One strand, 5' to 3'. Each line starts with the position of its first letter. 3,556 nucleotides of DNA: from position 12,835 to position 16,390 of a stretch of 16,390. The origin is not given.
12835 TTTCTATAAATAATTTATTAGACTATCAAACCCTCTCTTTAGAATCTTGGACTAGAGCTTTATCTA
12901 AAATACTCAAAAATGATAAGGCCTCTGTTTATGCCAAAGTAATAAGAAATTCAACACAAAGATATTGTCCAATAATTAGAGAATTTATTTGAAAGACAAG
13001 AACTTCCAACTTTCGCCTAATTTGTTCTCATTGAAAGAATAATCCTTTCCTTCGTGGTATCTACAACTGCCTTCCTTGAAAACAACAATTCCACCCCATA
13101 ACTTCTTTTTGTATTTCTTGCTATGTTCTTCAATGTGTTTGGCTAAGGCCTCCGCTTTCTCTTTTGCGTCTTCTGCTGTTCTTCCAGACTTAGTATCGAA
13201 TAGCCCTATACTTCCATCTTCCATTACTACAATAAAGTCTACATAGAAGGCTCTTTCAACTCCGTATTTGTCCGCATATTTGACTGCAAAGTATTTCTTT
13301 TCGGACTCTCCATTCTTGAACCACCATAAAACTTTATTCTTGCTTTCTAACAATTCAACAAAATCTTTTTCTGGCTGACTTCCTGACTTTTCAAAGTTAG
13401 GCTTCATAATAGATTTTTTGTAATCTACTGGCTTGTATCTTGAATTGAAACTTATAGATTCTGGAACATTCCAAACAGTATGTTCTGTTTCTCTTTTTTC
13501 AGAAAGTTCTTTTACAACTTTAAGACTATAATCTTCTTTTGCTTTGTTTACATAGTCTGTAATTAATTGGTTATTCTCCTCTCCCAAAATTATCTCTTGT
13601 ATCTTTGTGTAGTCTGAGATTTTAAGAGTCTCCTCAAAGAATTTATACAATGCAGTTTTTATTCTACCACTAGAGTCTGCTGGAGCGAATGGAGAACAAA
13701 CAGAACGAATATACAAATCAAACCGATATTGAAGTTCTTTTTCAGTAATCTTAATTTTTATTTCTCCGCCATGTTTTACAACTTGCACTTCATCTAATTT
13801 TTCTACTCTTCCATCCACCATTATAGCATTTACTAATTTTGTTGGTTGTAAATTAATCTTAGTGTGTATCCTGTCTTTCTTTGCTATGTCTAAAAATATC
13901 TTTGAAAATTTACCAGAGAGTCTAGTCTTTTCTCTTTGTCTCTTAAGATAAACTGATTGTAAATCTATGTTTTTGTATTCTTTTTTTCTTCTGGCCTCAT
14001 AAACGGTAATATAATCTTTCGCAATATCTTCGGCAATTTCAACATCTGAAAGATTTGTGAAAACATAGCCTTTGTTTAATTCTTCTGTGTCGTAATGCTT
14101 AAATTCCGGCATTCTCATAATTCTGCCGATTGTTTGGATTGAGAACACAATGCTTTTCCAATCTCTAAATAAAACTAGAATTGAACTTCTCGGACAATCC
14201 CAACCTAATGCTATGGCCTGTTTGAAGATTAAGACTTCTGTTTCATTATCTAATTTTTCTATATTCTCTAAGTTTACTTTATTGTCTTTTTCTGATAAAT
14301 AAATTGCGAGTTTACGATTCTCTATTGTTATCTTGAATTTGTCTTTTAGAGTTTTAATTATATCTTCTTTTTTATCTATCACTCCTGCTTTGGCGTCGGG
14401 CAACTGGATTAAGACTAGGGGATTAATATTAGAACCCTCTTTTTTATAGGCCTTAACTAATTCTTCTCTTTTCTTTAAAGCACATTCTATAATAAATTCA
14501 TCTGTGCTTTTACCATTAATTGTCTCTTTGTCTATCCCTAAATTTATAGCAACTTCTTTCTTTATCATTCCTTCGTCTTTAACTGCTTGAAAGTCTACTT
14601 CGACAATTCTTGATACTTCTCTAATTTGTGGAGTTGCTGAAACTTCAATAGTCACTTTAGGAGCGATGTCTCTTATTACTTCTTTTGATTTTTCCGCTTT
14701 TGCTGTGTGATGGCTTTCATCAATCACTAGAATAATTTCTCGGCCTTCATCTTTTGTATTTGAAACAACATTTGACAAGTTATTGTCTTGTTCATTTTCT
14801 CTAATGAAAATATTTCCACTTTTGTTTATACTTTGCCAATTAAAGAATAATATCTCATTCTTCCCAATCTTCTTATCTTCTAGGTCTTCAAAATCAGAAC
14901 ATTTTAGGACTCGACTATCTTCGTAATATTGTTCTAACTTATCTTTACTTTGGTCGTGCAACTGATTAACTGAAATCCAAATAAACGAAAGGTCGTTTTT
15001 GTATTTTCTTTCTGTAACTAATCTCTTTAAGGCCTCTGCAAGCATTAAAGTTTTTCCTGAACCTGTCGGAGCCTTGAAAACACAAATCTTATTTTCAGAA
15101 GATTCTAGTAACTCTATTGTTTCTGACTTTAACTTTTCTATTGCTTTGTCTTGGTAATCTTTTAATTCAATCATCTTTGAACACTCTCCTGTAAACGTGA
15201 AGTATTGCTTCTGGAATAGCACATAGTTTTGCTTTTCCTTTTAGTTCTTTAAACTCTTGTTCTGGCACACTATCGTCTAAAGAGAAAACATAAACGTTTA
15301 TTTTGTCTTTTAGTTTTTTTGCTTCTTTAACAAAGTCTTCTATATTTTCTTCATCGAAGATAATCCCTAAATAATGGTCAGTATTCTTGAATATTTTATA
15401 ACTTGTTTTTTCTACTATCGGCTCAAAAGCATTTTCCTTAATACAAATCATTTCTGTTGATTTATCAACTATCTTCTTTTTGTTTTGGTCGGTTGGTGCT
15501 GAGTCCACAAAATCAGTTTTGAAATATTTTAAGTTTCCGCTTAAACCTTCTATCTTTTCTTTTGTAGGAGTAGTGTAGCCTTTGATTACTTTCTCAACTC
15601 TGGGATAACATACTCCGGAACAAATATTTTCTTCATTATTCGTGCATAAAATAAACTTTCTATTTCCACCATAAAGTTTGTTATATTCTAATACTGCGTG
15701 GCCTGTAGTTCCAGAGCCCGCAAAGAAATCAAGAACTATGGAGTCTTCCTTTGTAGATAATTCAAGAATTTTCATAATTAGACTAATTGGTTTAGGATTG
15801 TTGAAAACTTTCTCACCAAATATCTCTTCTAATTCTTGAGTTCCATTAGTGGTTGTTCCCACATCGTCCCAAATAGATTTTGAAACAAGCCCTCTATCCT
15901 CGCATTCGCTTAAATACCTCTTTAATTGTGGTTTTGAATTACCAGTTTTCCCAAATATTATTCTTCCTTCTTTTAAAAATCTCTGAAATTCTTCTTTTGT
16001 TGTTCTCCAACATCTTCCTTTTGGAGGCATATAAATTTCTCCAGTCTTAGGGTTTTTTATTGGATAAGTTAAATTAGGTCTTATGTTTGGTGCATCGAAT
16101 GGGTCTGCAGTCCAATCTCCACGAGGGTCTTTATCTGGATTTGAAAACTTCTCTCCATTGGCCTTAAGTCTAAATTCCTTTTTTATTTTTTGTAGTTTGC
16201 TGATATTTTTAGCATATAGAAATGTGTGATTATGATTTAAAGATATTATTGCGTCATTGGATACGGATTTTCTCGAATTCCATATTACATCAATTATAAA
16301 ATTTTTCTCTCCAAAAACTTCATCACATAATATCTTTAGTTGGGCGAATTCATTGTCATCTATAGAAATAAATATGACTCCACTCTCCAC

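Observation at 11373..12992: Uncharacterised three-gene cassette (wHTH repressor / Zn-ribbon / 2TM protein) wedged against a Type III R-M operon: candidate novel defence or element-maintenance module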

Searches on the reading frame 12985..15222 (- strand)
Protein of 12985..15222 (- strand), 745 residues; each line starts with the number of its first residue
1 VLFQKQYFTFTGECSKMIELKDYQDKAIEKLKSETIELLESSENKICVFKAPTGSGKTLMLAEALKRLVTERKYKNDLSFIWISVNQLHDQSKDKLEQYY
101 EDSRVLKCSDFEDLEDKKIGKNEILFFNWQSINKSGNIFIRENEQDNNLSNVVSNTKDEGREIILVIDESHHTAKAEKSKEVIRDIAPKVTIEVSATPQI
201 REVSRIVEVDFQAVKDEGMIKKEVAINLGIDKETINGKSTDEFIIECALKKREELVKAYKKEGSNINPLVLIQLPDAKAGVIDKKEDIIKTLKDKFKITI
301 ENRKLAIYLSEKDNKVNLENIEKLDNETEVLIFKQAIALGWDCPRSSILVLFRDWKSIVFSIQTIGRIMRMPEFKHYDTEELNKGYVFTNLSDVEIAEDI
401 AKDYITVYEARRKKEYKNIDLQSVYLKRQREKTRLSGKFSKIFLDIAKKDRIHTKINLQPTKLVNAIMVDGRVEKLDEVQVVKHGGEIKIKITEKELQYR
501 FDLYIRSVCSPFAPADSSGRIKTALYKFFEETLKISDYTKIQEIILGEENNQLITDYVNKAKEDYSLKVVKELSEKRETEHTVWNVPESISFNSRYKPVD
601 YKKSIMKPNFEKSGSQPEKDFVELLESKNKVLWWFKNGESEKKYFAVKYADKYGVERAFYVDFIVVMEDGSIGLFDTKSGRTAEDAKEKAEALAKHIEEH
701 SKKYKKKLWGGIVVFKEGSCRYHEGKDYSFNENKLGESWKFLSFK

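Call 6: search_protein_families(library=pfam, proteins=[window:12985-15222:-], max_evalue=0.1)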
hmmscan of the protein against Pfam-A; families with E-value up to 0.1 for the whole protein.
window:12985-15222:- (745 aa): 11 families
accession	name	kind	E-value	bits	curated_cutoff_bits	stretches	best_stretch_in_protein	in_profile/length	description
PF04851.21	ResIII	-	7.3e-23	81.7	22.5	1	18-199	2-163/164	Type III restriction enzyme, res subunit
PF00270.35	DEAD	-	1e-08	35.6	26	1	33-205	5-166/167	DEAD/DEAH box helicase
PF18766.7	SWI2_SNF2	-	4.8e-07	30.1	26.7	1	26-200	4-157/221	SWI2/SNF2 ATPase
PF25199.1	nSTAND_NTPase5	-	7.9e-05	22.9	34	1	29-105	26-98/145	Novel STAND NTPase 5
PF00271.37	Helicase_C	-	0.00021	21.9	23.5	1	300-371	38-109/110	Helicase conserved C-terminal domain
PF00931.28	NB-ARC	-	0.0044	16.7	23.5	1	37-92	11-64/248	NB-ARC domain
PF13401.12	AAA_22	-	0.0047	17.7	27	1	43-185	4-103/130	AAA domain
PF02087.21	Nitrophorin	-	0.0067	16.9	23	1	507-584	36-108/178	Nitrophorin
PF00004.35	AAA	-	0.01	16.7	21.2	0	49-180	3-78/131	ATPase family associated with various cellular activities (AAA)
PF10102.14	DUF2341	-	0.046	14.6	23.4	0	66-110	16-60/84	Domain of unknown function (DUF2341)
PF13173.12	AAA_14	-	0.071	13.5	27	0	119-192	27-93/129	AAA domain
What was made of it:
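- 12985..15222 (-): Type III restriction subunit (res), convergent with the 352-aa gene, 8-nt 3' overlap. The likely true start is the ATG at 15174, 4 nt after the mod stop. ResIII 7e-23 (call 6).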

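Call 7: search_protein_families(library=padloc, proteins=[window:12985-15222:-], max_evalue=0.1)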
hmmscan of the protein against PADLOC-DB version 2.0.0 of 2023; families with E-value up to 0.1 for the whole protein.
window:12985-15222:- (745 aa): 5 families
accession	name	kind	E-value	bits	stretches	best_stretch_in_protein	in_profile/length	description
PDLC03653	REase_III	-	3.5e-18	63.1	1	161-395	260-493/883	Type III restriction enzyme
PDLC03652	REase_III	-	4e-18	62.8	1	43-434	22-444/809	Type III restriction enzyme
PDLC03650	REase_III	-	1.3e-14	51.6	1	163-389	226-439/898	Type III restriction enzyme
PDLC04140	mad8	-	0.00023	18.8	1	63-187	105-217/314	mads_8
PDLC01439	typeIV_DinG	-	0.0092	12.7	1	22-65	18-56/575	CAS-IV-A; associated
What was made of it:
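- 12985..15222 (-): REase_III 4e-18 (call 7).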

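Call 9: search_protein_families(library=ncbifam, proteins=[window:12985-15222:-], max_evalue=0.1)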
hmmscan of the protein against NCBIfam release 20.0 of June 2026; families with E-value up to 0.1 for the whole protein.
window:12985-15222:- (745 aa): 2 families
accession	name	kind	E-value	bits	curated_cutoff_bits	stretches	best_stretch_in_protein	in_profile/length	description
NF008729.0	PRK11747.1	equivalog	0.01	14.3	598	0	34-60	39-65/703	ATP-dependent DNA helicase DinG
TIGR04121.1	DEXH_lig_assoc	equivalog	0.018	12.8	850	1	41-84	25-69/804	ligase-associated DNA damage response DEXH box helicase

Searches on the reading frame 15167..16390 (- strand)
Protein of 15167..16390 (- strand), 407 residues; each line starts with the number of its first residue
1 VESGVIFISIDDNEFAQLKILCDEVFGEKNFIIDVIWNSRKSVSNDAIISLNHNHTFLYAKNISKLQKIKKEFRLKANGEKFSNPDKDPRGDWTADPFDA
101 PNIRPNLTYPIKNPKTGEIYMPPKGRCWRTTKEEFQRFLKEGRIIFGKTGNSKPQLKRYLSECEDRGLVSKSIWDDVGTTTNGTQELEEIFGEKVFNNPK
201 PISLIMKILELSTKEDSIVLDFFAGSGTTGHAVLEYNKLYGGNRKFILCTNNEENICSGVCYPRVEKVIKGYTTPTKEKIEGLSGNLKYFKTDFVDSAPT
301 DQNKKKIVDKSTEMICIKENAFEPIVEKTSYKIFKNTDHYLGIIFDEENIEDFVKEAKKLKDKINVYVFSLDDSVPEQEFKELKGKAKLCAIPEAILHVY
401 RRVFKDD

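Call 6: search_protein_families(library=pfam, proteins=[window:15167-16390:-], max_evalue=0.1)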
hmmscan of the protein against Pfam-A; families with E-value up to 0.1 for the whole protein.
window:15167-16390:- (407 aa): 1 family
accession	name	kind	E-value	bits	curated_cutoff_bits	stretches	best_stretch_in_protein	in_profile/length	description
PF01555.25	N6_N4_Mtase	-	2.7e-23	83.5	26.7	1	2-239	45-205/221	DNA methylase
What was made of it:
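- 15167..16390 (-): Type III methyltransferase (mod), cut off by the end of the window. N6_N4_Mtase 2.7e-23 (call 6).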

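Call 7: search_protein_families(library=padloc, proteins=[window:15167-16390:-], max_evalue=0.1)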
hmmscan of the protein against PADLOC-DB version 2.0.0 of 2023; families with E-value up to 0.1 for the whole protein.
window:15167-16390:- (407 aa): 40 families (the best 25 are shown)
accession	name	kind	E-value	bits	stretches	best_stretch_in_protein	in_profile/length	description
PDLC03644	MTase_III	-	5.5e-78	261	1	2-291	126-420/542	Type III methyltransferase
PDLC03634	MTase_III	-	4.8e-76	255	1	2-254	190-447/621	Type III methyltransferase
PDLC03641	MTase_III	-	1.1e-64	217.2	1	2-281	201-480/657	Type III methyltransferase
PDLC03637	MTase_III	-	3.3e-61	205.5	1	2-254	203-456/513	Type III methyltransferase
PDLC03642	MTase_III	-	7e-60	201.2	1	3-317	157-454/528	Type III methyltransferase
PDLC03640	MTase_III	-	3e-50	169.3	2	102-296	277-474/654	Type III methyltransferase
PDLC03643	MTase_III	-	5.5e-46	155.6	1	2-253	14-268/465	Type III methyltransferase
PDLC03639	MTase_III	-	1.2e-41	140.8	2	179-349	407-577/639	Type III methyltransferase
PDLC03636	MTase_III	-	6.7e-41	138.7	1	2-271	113-411/575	Type III methyltransferase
PDLC03278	MTase_II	-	6.6e-33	112.7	2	122-256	220-344/390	Type II methyltransferase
PDLC03638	MTase_III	-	3.3e-30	103.1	1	2-273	448-685/816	Type III methyltransferase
PDLC03354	MTase_II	-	1.2e-23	81.8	1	2-238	146-363/425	Type II methyltransferase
PDLC03635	MTase_III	-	3.3e-22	77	1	2-281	285-588/708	Type III methyltransferase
PDLC03646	MTase_III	-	3.3e-22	76.2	2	107-269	684-840/1057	Type III methyltransferase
PDLC03300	MTase_II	-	6.2e-15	53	2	197-256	216-269/302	Type II methyltransferase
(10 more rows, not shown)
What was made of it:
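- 15167..16390 (-): MTase_III 5.5e-78 (call 7).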

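Call 9: search_protein_families(library=ncbifam, proteins=[window:15167-16390:-], max_evalue=0.1)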
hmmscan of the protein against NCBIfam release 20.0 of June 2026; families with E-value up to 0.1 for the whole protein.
window:15167-16390:- (407 aa): 4 families
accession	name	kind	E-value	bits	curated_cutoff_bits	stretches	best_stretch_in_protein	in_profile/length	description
NF050803.1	DnaMtaseCcrMCaul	equivalog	8.5e-08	31.5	830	1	181-236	171-226/350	adenine-specific DNA-methyltransferase CcrM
NF008572.0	PRK11524.1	equivalog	9.6e-05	21.6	292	1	199-260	198-253/294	adenine-specific DNA-methyltransferase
NF010253.0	PRK13699.1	subfamily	0.00041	20.1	244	1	141-242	92-190/226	DNA methyltransferase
TIGR02126.1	phgtail_TP901_1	equivalog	0.061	13.5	37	0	350-389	73-112/135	phage major tail protein, TP901-1 family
